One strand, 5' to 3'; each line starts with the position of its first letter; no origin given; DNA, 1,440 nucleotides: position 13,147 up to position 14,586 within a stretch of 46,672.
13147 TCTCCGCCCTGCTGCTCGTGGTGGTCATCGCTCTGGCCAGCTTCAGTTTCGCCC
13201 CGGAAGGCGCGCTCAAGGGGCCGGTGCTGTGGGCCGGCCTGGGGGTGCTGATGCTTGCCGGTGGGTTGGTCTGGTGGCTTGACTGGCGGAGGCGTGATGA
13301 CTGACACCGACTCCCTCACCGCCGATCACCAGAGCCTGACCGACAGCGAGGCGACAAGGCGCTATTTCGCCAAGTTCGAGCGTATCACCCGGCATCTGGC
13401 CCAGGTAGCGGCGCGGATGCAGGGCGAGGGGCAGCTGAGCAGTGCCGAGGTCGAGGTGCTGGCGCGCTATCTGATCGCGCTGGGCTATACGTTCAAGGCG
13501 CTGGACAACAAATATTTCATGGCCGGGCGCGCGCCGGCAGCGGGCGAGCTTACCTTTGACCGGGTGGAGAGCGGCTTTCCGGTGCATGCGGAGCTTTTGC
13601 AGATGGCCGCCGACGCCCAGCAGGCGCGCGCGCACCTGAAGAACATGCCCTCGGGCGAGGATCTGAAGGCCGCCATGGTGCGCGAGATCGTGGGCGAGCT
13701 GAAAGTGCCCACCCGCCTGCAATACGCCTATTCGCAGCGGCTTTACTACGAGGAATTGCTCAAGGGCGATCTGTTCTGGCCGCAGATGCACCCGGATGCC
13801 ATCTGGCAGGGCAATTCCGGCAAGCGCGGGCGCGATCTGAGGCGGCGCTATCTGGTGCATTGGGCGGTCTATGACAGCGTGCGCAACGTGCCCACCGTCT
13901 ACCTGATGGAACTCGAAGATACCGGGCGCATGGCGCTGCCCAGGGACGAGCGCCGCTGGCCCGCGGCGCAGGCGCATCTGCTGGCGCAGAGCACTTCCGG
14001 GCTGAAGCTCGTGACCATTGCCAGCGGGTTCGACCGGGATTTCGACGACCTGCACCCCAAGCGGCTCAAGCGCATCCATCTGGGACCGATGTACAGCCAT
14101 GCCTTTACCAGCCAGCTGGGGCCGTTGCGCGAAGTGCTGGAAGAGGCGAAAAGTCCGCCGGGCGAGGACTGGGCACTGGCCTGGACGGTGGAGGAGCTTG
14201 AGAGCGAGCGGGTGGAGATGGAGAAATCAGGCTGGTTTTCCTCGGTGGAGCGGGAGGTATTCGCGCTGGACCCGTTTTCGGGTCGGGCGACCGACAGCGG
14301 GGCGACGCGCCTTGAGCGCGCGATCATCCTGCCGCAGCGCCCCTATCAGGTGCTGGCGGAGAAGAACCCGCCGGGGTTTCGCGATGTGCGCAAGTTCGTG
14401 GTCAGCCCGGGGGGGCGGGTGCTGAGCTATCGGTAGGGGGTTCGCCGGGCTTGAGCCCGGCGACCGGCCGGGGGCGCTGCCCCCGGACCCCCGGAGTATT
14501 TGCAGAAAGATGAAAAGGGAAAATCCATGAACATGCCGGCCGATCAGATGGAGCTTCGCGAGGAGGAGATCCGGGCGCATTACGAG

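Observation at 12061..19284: Eight-gene translationally coupled cluster around a classical AAA+ ATPase, a long coiled-coil protein and four small membrane proteins: candidate undescribed membrane-associated system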

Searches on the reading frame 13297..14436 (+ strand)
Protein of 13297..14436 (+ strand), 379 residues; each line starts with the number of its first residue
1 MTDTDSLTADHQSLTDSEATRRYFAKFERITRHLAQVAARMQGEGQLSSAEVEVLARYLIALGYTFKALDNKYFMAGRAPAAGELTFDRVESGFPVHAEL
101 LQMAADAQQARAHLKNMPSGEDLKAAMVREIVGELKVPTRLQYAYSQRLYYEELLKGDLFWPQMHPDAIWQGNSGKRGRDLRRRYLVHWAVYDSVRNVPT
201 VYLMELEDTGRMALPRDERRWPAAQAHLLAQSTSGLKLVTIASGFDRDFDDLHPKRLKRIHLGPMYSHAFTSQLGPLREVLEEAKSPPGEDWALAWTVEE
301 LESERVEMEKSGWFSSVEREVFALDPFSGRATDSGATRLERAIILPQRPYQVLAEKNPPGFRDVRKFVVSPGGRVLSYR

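Call 3: search_protein_families(library=pfam, proteins=[window:13297-14436:+], max_evalue=0.1)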
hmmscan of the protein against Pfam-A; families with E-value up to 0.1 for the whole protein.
window:13297-14436:+ (379 aa): 0 families

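Call 4: search_protein_families(library=ncbifam, proteins=[window:13297-14436:+], max_evalue=0.1)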
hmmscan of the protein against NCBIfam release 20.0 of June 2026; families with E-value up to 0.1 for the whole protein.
window:13297-14436:+ (379 aa): 0 families

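Call 5: search_protein_families(library=padloc, proteins=[window:13297-14436:+], max_evalue=0.1)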
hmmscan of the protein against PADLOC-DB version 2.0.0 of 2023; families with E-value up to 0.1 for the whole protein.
window:13297-14436:+ (379 aa): 0 families

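Call 15: find_homologous_proteins(query=window:13297-14436:+, max_evalue=0.001)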
Query window:13297-14436:+ (379 aa): 3176 proteins with E <= 0.001 among 8000 candidates; the best 120 are listed.
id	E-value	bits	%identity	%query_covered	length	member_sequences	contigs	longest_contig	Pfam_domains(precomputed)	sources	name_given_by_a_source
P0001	1.6e-238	809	94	100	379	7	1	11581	-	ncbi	-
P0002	3.4e-229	778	89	100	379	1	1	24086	-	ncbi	-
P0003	2.1e-226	769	89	100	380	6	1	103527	-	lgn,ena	-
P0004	5.1e-225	765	88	100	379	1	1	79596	-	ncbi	-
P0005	1.3e-219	747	85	100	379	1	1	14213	-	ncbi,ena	-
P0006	1.3e-218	743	86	100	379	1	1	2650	-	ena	-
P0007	3.2e-214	729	84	100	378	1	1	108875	-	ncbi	-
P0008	1.4e-199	681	78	100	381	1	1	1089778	-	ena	-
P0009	1.0e-198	678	78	100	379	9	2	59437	-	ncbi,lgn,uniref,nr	ncbi:hypothetical protein [Aliiroseovarius sp.]|uniref:hypothetical protein n=1 Tax=Aliiroseovarius 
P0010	3.8e-198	676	78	100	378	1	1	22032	-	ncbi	-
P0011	2.0e-194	664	77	99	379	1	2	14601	-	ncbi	-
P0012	4.4e-194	663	78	94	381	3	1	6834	-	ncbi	-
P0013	8.6e-194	662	75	100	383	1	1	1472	-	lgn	-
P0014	3.4e-193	660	74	100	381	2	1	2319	-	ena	-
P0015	2.9e-191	653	73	100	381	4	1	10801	-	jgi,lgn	-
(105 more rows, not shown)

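Call 28: predict_structure(alignment_id=A1)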
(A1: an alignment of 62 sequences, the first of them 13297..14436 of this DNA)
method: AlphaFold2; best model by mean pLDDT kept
length: 379 residues; sequences in the alignment: 62
mean_pLDDT: 89.5   pTM: 0.88
mean pLDDT of the five models: 89.5, 87.9, 87.5, 85.7, 85.2
residues with pLDDT >= 90: 259; 70-90: 100; 50-70: 13; < 50: 7
segments of 3 or more residues with pLDDT < 50: 1-7
pLDDT, mean of each block of 10 residues (from residue 1): 43 80 92 93 94 96 96 86 86 93 95 95 96 93 96 94 96 83 96 94 96 88 95 88 93 96 91 88 87 95 90 83 69 77 95 93 92 88
secondary structure, 60 per line:
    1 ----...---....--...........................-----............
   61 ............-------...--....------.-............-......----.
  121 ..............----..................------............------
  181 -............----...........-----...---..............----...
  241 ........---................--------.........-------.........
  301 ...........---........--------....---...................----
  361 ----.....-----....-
elements in order: E11-14 H17-43 H49-72 E85-88 H97-108 H110-115 H120-134 H139-156 E163-174 E182-193 E198-208 H220-233 H238-248 E252-267 H276-284 E292-311 E315-322 H331-334 E338-346 H347-356 E365-369 E375-378

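Call 33: fold_search(model_id=the predicted structure, library=pdb)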
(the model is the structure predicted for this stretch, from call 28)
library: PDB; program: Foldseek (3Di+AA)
matches with E <= 10: 219; with E <= 0.001: 0
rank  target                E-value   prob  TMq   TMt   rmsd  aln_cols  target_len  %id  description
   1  6sb5_A                3.1e-01  0.04  0.08  0.06  46.6       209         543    6  CryoEM structure of murine perforin-2 ectodomain in a pore form (released 2020-02-05)
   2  6vlz_c                4.1e-01  0.04  0.09  0.11  23.3       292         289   11  Structure of the human mitochondrial ribosome-EF-G1 complex (ClassI) (released 2020-08-05)
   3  6iol_L                4.6e-01  0.07  0.10  0.12  19.6       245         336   13  Cryo-EM structure of multidrug efflux pump MexAB-OprM (60 degree state) (released 2019-04-03)
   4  5kpe_MODEL_1_A        5.7e-01  0.10  0.08  0.22  20.2       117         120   17  Solution NMR Structure of Denovo Beta Sheet Design Protein, Northeast Structural Genomics Consortium (NESG) Ta (released 2016-09-21)
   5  5uwb_A                5.7e-01  0.09  0.10  0.16  18.4       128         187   13  Re-refined 4FCZ: lipid-bound crystal structure of toluene-tolerance protein from Pseudomonas putida (released 2017-04-19)
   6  5jyx_M                6.0e-01  0.20  0.14  0.38   6.5        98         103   10  Crystal structure of the covalent thioimide intermediate of the archaeosine synthase QueF-Like (released 2016-11-09)
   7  4ufc_B                6.7e-01  0.03  0.09  0.06  15.5       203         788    8  Crystal structure of the GH95 enzyme BACOVA_03438 (released 2015-07-08)
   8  2yin_B                7.1e-01  0.03  0.11  0.10  20.8       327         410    9  STRUCTURE OF THE COMPLEX BETWEEN Dock2 AND Rac1. (released 2011-05-25)
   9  4ufc_A                7.1e-01  0.02  0.09  0.06  15.5       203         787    8  Crystal structure of the GH95 enzyme BACOVA_03438 (released 2015-07-08)
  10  8alk_A                7.9e-01  0.09  0.17  0.15  10.5       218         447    9  Structure of the Legionella phosphocholine hydrolase Lem3 in complex with its substrate Rab1 (released 2023-04-12)
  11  6v8i_AB               7.9e-01  0.05  0.10  0.18  18.7       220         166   10  Composite atomic model of the Staphylococcus aureus phage 80alpha baseplate (released 2020-03-04)
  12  8b0g_C                7.9e-01  0.01  0.08  0.05  42.4       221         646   10  2C9, C5b9-CD59 structure (released 2023-02-22)
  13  7alc_E                8.4e-01  0.10  0.14  0.23  11.8       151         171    9  human GCH-GFRP stimulatory complex (released 2021-10-13)
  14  6z88_H                9.9e-01  0.08  0.15  0.23  11.6       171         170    9  human GTP cyclohydrolase I in complex with allosteric inhibitor (released 2020-12-09)
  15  6z88_D                1.0e+00  0.11  0.14  0.25  11.2       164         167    9  human GTP cyclohydrolase I in complex with allosteric inhibitor (released 2020-12-09)
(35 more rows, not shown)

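Call 66: fold_search(model_id=the predicted structure, library=viral)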
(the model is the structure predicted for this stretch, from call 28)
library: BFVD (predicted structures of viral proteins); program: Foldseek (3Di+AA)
matches with E <= 10: 361; with E <= 0.001: 0
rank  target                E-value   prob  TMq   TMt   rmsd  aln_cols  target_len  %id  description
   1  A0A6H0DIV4            1.7e-03  0.35  0.10  0.10  26.1       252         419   10  Uncharacterized protein [de Gerlache virus]
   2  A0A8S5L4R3            5.2e-03  0.12  0.09  0.08  26.5       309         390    9  Maturation protein [ssRNA phage SRR6253161_2]
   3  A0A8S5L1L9            5.8e-03  0.23  0.09  0.07  25.8       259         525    8  Maturation protein [ssRNA phage Zoerhiza.1_16]
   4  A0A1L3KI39            9.9e-03  0.11  0.09  0.09  23.0       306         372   10  Maturation protein [Beihai levi-like virus 27]
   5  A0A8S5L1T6            1.2e-02  0.11  0.09  0.08  25.9       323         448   10  Maturation protein [ssRNA phage Gerhypos.3_9]
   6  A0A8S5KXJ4            1.5e-02  0.12  0.10  0.09  22.4       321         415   10  Maturation protein [ssRNA phage AIN002]
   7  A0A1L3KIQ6            2.1e-02  0.09  0.10  0.08  27.1       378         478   14  Uncharacterized protein [Hubei levi-like virus 8]
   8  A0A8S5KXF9            2.2e-02  0.15  0.11  0.10  27.8       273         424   10  Maturation protein [ssRNA phage AIN003]
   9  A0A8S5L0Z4            2.5e-02  0.09  0.09  0.10  19.8       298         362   10  Maturation protein [ssRNA phage SRR6960549_3]
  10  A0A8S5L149            2.6e-02  0.10  0.10  0.10  22.2       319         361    9  Maturation protein [ssRNA phage SRR5466725_17]
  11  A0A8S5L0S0            2.6e-02  0.10  0.08  0.08  22.2       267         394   10  Maturation protein [ssRNA phage SRR6960551_7]
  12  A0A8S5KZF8            2.8e-02  0.11  0.11  0.11  23.0       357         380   10  Maturation protein [ssRNA phage SRR7976300_3]
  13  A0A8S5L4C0            3.0e-02  0.08  0.10  0.09  23.0       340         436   10  Maturation protein (Fragment) [ssRNA phage Esthiorhiza.1_9]
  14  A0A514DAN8            3.7e-02  0.06  0.08  0.09  27.4       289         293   10  Maturation (Fragment) [Leviviridae sp.]
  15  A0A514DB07            4.3e-02  0.08  0.08  0.08  24.3       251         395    9  Maturation [Leviviridae sp.]
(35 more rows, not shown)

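Call 78: search_solved_structures(query=A1, max_evalue=10)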
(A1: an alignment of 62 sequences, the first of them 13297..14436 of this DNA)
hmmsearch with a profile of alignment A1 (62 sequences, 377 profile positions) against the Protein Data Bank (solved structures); distinct sequences matched with E-value up to 10: 1.
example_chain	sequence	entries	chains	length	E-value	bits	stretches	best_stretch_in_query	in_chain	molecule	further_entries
4fl4_A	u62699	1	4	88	0.54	12.3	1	11-62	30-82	Glycoside hydrolase family 9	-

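Call 99: search_protein_families(library=phrogs, proteins=[window:13297-14436:+], max_evalue=0.01)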
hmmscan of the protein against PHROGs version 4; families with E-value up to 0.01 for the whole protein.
window:13297-14436:+ (379 aa): 0 families
